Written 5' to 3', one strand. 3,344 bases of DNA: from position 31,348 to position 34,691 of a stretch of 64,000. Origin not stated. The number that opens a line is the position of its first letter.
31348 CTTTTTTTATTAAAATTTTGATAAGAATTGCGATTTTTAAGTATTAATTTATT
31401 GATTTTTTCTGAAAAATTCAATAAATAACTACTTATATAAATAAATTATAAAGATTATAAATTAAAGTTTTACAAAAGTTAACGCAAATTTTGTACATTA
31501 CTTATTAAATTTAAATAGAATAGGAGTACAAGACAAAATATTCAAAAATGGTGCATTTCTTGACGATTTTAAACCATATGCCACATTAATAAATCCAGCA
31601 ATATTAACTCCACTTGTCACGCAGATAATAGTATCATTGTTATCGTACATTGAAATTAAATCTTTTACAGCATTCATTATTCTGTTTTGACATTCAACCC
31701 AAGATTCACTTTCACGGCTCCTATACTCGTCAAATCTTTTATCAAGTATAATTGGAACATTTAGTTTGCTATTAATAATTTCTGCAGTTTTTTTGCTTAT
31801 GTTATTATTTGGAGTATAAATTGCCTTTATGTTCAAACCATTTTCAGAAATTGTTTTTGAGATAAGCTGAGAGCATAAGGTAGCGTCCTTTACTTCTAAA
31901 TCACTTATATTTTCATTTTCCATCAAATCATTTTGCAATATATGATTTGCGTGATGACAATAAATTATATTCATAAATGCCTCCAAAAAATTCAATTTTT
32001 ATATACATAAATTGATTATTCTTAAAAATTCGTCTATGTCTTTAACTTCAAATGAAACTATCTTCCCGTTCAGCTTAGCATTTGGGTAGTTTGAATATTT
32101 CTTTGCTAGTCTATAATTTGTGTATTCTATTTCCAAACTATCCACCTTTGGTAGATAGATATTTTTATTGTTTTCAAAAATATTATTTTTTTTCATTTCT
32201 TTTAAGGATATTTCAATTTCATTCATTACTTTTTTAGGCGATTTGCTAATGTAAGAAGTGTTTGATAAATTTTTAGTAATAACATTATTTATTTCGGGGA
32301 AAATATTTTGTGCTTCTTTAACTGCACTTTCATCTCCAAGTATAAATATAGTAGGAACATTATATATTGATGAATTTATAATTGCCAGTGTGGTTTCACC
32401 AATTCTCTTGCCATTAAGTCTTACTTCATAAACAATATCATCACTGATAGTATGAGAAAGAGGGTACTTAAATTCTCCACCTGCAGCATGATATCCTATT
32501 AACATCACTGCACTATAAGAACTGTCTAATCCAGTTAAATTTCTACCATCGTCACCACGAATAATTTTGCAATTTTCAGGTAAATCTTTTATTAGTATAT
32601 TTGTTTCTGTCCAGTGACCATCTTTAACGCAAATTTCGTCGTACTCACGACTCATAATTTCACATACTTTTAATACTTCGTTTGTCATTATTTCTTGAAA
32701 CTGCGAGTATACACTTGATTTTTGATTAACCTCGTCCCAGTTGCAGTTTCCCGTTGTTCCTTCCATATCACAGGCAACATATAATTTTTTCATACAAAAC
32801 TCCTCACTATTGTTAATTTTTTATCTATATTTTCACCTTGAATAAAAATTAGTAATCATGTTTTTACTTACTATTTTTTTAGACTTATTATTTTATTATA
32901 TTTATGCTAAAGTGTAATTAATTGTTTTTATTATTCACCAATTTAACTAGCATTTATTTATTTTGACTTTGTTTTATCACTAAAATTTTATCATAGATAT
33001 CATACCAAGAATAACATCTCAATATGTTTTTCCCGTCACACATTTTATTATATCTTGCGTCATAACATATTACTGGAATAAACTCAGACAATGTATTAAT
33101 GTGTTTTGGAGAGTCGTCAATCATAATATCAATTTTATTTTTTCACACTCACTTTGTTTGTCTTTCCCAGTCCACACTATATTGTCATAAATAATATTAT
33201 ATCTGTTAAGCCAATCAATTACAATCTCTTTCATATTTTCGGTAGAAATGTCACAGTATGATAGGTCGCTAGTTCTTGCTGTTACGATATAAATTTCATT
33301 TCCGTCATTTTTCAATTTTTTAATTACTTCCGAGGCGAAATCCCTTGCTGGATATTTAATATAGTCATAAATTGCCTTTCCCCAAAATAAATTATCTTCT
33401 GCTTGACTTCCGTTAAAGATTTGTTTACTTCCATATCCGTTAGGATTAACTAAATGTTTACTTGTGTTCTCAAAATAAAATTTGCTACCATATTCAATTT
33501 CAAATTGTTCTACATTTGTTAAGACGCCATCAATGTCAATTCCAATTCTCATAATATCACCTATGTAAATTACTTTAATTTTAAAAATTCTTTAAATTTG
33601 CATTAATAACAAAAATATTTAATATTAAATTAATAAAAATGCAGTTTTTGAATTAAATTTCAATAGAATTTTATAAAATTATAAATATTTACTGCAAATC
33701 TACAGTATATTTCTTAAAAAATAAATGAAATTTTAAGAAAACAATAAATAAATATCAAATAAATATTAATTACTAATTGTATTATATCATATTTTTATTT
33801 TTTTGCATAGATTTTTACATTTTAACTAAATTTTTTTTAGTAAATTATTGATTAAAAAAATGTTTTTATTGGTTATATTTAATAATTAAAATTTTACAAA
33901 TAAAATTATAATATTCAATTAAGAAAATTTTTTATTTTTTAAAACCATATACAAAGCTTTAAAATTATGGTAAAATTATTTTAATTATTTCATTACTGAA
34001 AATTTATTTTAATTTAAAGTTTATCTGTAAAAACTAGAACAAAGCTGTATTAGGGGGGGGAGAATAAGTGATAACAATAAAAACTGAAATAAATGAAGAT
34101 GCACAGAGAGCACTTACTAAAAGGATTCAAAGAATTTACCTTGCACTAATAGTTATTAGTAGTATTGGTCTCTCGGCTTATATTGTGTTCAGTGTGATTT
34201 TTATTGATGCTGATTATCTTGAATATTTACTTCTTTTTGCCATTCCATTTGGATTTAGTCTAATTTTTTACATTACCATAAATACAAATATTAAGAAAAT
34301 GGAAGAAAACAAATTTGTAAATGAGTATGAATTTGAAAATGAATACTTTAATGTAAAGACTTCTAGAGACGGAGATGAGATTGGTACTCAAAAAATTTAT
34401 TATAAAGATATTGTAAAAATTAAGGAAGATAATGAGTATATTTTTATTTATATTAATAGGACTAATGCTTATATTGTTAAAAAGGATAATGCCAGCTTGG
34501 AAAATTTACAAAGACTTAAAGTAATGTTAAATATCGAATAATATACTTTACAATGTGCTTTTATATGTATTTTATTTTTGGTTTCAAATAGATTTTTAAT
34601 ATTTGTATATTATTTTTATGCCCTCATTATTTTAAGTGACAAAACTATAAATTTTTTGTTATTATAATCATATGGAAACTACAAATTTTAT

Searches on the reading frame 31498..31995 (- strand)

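Call 105: search_protein_families(library=pfam, proteins=[window:31498-31995:-], max_evalue=0.0001)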
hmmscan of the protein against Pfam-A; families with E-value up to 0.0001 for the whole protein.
window:31498-31995:- (165 aa): 1 family
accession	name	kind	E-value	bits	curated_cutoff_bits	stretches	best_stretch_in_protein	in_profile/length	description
PF00300.27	His_Phos_1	-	2.9e-06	27.5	21.7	0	91-145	111-164/194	Histidine phosphatase superfamily (branch 1)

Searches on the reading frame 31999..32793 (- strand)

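Call 105: search_protein_families(library=pfam, proteins=[window:31999-32793:-], max_evalue=0.0001)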
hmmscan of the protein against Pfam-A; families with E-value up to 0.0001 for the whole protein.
window:31999-32793:- (264 aa): 1 family
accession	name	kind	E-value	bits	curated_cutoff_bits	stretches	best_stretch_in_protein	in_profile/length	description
PF04951.18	Peptidase_M55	-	1.6e-60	205.2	25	1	3-261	2-263/264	D-aminopeptidase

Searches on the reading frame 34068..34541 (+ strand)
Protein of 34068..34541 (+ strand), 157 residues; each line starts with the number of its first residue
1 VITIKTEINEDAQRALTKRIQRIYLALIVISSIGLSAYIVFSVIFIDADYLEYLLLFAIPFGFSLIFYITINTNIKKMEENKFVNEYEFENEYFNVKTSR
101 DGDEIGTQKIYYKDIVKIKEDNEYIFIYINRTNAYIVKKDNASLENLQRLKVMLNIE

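Call 105: search_protein_families(library=pfam, proteins=[window:34068-34541:+], max_evalue=0.0001)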
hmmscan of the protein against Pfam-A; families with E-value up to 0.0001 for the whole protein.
window:34068-34541:+ (157 aa): 1 family
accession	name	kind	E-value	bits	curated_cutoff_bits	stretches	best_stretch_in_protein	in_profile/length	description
PF14317.12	YcxB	-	4.2e-09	36.5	23.3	1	103-150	10-57/61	YcxB-like protein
